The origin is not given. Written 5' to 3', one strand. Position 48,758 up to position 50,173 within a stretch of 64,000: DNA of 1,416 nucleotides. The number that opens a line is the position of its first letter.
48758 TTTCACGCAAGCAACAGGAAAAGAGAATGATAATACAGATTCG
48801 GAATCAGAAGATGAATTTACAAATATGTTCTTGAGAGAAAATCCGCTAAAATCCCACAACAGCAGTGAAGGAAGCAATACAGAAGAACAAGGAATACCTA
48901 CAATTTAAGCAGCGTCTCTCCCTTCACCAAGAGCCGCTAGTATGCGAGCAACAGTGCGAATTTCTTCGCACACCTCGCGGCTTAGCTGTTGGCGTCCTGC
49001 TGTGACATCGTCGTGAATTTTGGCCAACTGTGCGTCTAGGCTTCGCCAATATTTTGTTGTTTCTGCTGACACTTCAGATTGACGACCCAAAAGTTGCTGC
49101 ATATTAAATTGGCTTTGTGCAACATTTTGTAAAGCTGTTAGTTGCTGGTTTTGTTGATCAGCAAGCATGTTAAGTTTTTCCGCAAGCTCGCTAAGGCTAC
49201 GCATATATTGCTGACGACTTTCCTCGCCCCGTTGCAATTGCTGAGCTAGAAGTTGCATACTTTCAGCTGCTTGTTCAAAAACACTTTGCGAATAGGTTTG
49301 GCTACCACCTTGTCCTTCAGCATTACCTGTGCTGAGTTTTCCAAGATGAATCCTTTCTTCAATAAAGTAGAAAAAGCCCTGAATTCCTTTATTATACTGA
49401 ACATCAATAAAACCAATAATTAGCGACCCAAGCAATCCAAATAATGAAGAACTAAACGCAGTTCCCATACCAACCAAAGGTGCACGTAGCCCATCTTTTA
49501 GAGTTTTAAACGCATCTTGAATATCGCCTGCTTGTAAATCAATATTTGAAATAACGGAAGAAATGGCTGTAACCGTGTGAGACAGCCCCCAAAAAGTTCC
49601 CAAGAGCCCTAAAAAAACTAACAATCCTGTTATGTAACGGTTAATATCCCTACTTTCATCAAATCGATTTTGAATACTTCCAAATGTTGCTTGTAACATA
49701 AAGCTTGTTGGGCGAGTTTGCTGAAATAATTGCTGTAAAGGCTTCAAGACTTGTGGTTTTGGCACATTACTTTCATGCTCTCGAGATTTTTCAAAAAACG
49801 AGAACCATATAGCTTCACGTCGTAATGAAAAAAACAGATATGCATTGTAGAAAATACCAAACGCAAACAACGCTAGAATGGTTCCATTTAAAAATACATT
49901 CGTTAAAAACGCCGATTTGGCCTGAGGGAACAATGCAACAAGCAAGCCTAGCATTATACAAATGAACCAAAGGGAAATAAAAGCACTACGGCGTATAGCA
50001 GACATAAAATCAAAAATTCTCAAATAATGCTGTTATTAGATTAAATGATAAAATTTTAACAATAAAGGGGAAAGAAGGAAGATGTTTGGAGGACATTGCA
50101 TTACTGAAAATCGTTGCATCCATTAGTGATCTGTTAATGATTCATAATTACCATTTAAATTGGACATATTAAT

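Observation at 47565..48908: Secreted LHH/HNH-type nuclease candidate with an NLS-like KKRKR motif and no immunity gene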

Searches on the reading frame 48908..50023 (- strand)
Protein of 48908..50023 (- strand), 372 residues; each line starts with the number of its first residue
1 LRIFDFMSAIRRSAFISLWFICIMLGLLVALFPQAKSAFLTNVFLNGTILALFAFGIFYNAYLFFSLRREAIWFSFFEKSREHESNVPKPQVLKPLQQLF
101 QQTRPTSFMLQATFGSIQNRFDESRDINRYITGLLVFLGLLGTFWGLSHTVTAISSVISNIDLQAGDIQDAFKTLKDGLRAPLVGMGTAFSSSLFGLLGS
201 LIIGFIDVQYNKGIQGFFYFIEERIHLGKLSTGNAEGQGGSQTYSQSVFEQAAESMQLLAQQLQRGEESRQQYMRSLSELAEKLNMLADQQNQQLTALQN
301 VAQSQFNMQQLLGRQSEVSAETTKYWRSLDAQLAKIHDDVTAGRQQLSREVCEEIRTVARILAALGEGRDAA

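Call 3: search_protein_families(library=pfam, proteins=[window:48908-50023:-], max_evalue=10)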
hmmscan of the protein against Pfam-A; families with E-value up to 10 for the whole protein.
window:48908-50023:- (372 aa): 11 families
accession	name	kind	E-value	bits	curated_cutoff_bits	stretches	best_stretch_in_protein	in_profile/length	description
PF01618.21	MotA_ExbB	-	0.00054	20.1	22.9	1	107-174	28-96/127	MotA/TolQ/ExbB proton channel family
PF04513.17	Baculo_PEP_C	-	0.0018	18.8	38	1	308-365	40-97/140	Baculovirus polyhedron envelope protein, PEP, C terminus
PF06103.16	DUF948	-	0.03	14.9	37.2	1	251-304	23-76/89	Bacterial protein of unknown function (DUF948)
PF23938.1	DUF7273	-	0.21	12.2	31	0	251-283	30-62/65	Domain of unknown function (DUF7273)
PF16679.11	CDT1_C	-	0.25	12.4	25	0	253-303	9-60/96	DNA replication factor Cdt1 C-terminal domain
PF09789.14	CC149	-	0.34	10.6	30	1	253-350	8-110/316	Coiled-coil domain-containing protein 149-A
PF10168.15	Nup88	-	0.67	8.2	24.4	1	250-317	517-585/702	Nuclear pore component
PF12018.13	FAP206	-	0.93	9.2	33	1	252-343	6-100/272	Domain of unknown function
PF02601.20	Exonuc_VII_L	-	3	7.7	35.9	1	246-347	161-266/315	Exonuclease VII, large subunit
PF12501.13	DUF3708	-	4.8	7.2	24.1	0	248-302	63-117/166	Phosphate ATP-binding cassette transporter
PF08702.15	Fib_alpha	-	7.8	7.1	29.9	0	248-310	57-120/143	Fibrinogen alpha/beta chain family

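Call 4: search_protein_families(library=ncbifam, proteins=[window:48908-50023:-], max_evalue=10)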
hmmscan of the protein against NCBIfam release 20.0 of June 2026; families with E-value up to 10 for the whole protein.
window:48908-50023:- (372 aa): 10 families
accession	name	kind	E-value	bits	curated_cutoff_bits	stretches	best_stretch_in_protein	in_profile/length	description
NF033917.0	antiphage_ZorA_4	subfamily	0.00011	21.2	500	1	129-207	60-125/413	anti-phage ZorAB system protein ZorA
NF008729.0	PRK11747.1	equivalog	0.0056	15.2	598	1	217-348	248-385/703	ATP-dependent DNA helicase DinG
NF047515.1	SpiroCoCo_C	equivalog_domain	0.0062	15.7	125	1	249-365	109-223/313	SpiroCoCo family coiled-coil protein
TIGR02796.1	tolQ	equivalog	0.012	15.3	221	1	137-171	135-171/216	protein TolQ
TIGR02168.1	SMC_prok_B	equivalog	0.055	11.2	567.35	1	250-343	459-555/1181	chromosome segregation protein SMC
NF045650.1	CD1247_Nterm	equivalog_domain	0.057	14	30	1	276-340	7-69/70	CD1247 N-terminal domain-containing protein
NF043058.1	T4SS_LegC2C7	subfamily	0.25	10.3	350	1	257-353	125-221/348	LegC2/C7 family Dot/Icm T4SS effector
NF038014.1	Chlamy_inclu_1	subfamily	0.44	10.9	200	1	253-312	91-152/238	inclusion-associated protein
NF006543.0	PRK09039.1-2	equivalog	1.4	8.6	305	1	257-362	43-150/350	peptidoglycan -binding protein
TIGR00996.1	Mtu_fam_mce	paralog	3.4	6.8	140.5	1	258-358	157-257/291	MCE family protein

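Call 65: search_protein_families(library=padloc, proteins=[window:48908-50023:-], max_evalue=1)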
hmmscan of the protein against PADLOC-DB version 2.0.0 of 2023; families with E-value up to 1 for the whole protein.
window:48908-50023:- (372 aa): 12 families
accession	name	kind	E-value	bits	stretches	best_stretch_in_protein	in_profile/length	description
PDLC00635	ZorA2|ZorA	-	4.6e-10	37.1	1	118-354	36-247/505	MotA/ExbB/TolQ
PDLC00597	ZorA1|ZorA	-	4.9e-10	36.8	1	125-206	105-176/683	MotA/ExbB/TolQ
PDLC00647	ZorA3|ZorA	-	2.1e-09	34.4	1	130-206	113-181/780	MotA/ExbB/TolQ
PDLC00648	ZorA3|ZorA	-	5.4e-09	33.3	1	129-206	106-175/692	MotA/ExbB/TolQ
PDLC00640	ZorA2|ZorA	-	1.6e-06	25.1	2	113-206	30-107/590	MotA/ExbB/TolQ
PDLC00649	ZorA3|ZorA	-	1.7e-06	24.7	1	129-206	107-176/698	MotA/ExbB/TolQ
PDLC00650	ZorA3|ZorA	-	4e-06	23.7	1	130-205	108-175/1063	MotA/ExbB/TolQ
PDLC00601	ZorA1|ZorA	-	1.8e-05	21.6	1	133-214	140-211/699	MotA/ExbB/TolQ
PDLC00637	ZorA2|ZorA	-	0.0039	14.1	2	124-212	37-109/420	MotA/ExbB/TolQ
PDLC00595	ZorA1|ZorA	-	0.012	12.4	1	128-227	138-232/487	MotA/ExbB/TolQ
PDLC00343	PtuB1|PtuB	-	0.23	9.1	1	245-333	184-276/283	Unknown function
PDLC00602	ZorA1|ZorA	-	0.43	7.3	1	131-208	131-195/648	MotA/ExbB/TolQ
